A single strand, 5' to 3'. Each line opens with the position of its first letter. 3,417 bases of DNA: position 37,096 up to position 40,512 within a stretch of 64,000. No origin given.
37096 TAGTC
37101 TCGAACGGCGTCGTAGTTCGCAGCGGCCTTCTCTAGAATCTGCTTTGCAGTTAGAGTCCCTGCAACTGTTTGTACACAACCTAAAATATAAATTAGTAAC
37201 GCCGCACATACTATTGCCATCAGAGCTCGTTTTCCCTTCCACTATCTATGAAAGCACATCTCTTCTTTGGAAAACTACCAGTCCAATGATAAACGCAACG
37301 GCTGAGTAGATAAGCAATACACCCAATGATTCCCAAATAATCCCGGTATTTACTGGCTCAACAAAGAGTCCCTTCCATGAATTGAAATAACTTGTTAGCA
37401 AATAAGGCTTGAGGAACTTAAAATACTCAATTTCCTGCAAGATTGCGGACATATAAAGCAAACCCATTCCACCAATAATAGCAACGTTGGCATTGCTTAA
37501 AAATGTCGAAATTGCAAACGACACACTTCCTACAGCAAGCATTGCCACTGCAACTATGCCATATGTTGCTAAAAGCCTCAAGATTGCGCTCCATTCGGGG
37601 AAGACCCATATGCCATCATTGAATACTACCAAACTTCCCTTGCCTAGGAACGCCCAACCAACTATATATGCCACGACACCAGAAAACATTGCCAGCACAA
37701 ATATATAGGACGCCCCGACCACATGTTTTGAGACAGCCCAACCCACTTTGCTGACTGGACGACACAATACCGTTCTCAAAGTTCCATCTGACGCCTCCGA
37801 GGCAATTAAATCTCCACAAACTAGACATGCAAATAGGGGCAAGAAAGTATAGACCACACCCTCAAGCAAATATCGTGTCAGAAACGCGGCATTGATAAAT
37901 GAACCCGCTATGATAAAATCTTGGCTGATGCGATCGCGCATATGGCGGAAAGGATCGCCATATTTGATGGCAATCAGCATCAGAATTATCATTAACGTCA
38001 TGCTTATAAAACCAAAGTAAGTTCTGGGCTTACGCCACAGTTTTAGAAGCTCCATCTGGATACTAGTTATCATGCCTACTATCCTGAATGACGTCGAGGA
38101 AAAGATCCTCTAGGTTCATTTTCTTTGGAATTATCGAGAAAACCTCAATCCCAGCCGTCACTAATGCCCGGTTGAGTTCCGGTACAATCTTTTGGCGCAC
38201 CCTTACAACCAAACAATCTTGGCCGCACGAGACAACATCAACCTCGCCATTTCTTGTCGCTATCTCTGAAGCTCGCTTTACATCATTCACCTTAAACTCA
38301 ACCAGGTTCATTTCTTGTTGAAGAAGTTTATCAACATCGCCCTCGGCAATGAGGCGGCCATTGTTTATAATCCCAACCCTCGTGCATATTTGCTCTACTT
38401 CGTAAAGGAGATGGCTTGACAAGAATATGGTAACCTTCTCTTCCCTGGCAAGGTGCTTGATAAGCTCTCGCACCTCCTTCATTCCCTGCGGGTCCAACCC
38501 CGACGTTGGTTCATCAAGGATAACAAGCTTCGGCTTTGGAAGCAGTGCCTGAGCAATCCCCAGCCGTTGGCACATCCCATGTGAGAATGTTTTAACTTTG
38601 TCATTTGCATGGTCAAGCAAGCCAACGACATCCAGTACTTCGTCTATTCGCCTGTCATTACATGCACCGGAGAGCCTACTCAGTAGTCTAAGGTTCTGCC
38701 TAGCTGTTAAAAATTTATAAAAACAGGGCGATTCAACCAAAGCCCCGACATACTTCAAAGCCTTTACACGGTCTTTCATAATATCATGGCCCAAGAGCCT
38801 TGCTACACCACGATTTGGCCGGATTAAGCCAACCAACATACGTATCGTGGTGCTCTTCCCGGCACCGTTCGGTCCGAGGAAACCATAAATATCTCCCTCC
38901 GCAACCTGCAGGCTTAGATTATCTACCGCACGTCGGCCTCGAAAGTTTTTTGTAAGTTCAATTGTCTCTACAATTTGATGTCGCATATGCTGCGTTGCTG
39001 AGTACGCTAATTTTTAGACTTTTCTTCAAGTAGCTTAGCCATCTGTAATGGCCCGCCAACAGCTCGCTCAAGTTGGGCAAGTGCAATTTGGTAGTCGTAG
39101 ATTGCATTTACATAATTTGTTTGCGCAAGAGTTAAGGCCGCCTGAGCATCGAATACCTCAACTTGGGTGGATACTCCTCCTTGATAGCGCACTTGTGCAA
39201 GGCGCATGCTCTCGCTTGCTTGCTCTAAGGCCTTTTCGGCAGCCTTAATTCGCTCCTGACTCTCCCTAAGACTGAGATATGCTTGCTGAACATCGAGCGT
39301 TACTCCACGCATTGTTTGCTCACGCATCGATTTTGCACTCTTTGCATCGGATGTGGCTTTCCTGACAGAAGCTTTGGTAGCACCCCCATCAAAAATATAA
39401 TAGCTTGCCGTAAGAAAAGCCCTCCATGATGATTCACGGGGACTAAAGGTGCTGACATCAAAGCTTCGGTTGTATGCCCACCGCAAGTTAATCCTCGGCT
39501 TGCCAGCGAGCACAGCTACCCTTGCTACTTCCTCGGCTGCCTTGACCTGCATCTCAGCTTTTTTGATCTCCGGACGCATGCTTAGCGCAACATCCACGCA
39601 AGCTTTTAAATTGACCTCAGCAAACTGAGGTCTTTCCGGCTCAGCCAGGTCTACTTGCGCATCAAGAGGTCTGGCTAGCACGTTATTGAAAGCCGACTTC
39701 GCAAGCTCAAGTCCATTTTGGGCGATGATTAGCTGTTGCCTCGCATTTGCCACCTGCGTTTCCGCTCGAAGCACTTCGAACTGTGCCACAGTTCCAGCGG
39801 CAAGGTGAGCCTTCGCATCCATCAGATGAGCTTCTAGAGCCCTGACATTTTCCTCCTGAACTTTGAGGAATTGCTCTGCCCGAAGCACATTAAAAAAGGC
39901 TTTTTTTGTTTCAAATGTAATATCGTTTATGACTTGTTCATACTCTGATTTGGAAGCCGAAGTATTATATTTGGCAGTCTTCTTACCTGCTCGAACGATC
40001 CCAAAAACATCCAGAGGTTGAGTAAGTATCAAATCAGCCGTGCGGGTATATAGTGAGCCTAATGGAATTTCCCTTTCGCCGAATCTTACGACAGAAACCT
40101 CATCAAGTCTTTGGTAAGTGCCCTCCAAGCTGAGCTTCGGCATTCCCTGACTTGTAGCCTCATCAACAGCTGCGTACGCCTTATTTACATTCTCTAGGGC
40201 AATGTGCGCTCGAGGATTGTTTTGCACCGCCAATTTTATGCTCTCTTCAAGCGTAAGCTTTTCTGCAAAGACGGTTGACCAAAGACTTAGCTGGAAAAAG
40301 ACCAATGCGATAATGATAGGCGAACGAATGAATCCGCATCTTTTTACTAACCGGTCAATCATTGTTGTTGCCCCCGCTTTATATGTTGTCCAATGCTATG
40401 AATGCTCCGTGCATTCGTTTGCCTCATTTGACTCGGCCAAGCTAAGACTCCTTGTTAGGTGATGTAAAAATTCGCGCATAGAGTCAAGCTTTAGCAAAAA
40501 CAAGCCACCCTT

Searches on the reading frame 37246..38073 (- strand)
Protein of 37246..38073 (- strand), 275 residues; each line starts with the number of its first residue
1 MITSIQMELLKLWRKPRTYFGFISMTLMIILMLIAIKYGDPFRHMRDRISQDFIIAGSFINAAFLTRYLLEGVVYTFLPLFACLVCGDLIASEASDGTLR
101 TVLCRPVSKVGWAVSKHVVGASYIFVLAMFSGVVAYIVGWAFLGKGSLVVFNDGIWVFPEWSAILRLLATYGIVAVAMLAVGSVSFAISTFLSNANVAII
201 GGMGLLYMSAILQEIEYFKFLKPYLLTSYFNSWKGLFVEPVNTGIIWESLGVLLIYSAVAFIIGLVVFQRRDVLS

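Call 19: search_protein_families(library=pfam, proteins=[window:37246-38073:-], max_evalue=0.0001)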
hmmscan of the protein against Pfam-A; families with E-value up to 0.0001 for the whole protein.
window:37246-38073:- (275 aa): 2 families
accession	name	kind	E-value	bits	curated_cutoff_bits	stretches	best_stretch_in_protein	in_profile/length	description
PF12679.13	ABC2_membrane_2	-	1.2e-14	54.7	27.2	1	22-273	21-283/283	ABC-2 family transporter protein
PF12730.13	ABC2_membrane_4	-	5.9e-13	49.6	27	1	5-191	2-170/179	ABC-2 family transporter protein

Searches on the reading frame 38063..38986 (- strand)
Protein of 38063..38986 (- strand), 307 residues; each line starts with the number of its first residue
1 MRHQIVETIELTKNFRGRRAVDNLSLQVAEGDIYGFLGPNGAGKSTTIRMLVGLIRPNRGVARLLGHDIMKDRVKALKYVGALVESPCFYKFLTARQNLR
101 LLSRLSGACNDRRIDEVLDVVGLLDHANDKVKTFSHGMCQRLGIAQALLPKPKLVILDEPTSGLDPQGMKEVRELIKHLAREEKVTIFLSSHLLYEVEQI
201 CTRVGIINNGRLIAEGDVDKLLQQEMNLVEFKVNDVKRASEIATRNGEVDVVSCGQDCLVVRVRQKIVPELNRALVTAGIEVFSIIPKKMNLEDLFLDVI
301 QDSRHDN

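Call 19: search_protein_families(library=pfam, proteins=[window:38063-38986:-], max_evalue=0.0001)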
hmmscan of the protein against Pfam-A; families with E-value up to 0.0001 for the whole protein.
window:38063-38986:- (307 aa): 2 families
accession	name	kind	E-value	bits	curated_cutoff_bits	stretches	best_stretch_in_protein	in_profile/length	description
PF00005.33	ABC_tran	-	2.2e-30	106.5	25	1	22-162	2-137/137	ABC transporter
PF13304.12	AAA_21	-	1.2e-13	52.2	27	1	134-197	238-303/304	AAA domain, putative AbiEii toxin, Type IV TA system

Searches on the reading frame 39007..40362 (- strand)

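Call 19: search_protein_families(library=pfam, proteins=[window:39007-40362:-], max_evalue=0.0001)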
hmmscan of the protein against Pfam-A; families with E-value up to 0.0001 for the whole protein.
window:39007-40362:- (451 aa): 1 family
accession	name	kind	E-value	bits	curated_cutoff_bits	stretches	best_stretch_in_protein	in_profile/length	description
PF02321.23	OEP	-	2.5e-66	223.5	22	2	253-436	2-187/187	Outer membrane efflux protein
